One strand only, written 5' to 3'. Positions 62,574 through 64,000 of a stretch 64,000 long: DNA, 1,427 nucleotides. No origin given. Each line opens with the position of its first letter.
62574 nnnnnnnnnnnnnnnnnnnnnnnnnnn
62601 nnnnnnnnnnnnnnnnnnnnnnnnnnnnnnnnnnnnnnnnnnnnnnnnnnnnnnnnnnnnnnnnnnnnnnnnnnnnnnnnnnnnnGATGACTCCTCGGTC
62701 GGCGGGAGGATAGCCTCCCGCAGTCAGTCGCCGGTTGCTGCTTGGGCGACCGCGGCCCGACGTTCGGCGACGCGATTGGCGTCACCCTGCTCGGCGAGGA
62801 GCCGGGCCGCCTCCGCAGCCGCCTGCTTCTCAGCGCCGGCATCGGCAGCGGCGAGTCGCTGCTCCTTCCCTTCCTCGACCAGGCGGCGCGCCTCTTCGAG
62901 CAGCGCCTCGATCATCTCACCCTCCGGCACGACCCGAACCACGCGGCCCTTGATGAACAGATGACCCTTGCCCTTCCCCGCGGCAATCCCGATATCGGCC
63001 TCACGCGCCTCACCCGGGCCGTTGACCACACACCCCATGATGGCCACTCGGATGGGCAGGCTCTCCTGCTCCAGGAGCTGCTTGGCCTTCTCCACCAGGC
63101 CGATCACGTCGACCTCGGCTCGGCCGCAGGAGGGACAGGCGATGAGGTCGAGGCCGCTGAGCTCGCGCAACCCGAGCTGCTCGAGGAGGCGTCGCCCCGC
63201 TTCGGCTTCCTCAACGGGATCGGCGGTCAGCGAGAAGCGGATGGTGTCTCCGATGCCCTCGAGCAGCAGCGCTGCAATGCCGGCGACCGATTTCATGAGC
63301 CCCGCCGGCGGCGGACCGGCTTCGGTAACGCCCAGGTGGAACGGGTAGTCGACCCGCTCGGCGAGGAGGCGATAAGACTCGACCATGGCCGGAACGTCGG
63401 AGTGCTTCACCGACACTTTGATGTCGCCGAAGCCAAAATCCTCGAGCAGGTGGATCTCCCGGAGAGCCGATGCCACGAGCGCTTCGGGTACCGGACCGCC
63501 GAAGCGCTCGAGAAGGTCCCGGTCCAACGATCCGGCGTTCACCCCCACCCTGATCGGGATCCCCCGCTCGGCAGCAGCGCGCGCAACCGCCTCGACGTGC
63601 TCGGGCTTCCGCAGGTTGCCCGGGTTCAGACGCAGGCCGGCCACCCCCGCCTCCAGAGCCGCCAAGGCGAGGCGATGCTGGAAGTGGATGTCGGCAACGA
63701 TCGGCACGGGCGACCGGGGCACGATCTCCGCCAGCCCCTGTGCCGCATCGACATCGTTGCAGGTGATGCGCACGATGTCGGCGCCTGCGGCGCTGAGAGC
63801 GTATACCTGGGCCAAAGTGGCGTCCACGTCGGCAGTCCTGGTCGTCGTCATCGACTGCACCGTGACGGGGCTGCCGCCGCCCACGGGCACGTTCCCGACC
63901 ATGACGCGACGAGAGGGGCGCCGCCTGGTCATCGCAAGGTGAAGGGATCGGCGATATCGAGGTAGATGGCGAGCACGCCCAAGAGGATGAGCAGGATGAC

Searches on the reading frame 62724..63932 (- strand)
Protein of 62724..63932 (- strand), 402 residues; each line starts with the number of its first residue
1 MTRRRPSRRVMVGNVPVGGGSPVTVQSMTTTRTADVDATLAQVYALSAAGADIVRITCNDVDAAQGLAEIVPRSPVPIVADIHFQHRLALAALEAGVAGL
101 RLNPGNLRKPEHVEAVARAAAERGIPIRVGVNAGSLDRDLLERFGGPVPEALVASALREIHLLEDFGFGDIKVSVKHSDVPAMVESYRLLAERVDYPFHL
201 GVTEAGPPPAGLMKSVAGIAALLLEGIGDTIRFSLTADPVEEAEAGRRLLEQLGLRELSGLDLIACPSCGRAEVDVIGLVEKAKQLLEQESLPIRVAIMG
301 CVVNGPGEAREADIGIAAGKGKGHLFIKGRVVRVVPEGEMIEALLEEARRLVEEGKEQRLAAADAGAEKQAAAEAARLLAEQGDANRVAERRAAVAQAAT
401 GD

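Call 84: search_protein_families(library=pfam, proteins=[window:62724-63932:-], max_evalue=0.0001)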
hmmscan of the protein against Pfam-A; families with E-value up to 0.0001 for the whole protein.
window:62724-63932:- (402 aa): 1 family
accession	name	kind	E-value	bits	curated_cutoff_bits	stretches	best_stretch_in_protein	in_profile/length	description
PF04551.19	GcpE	-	1.2e-135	452.4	32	1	8-348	2-341/343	GcpE protein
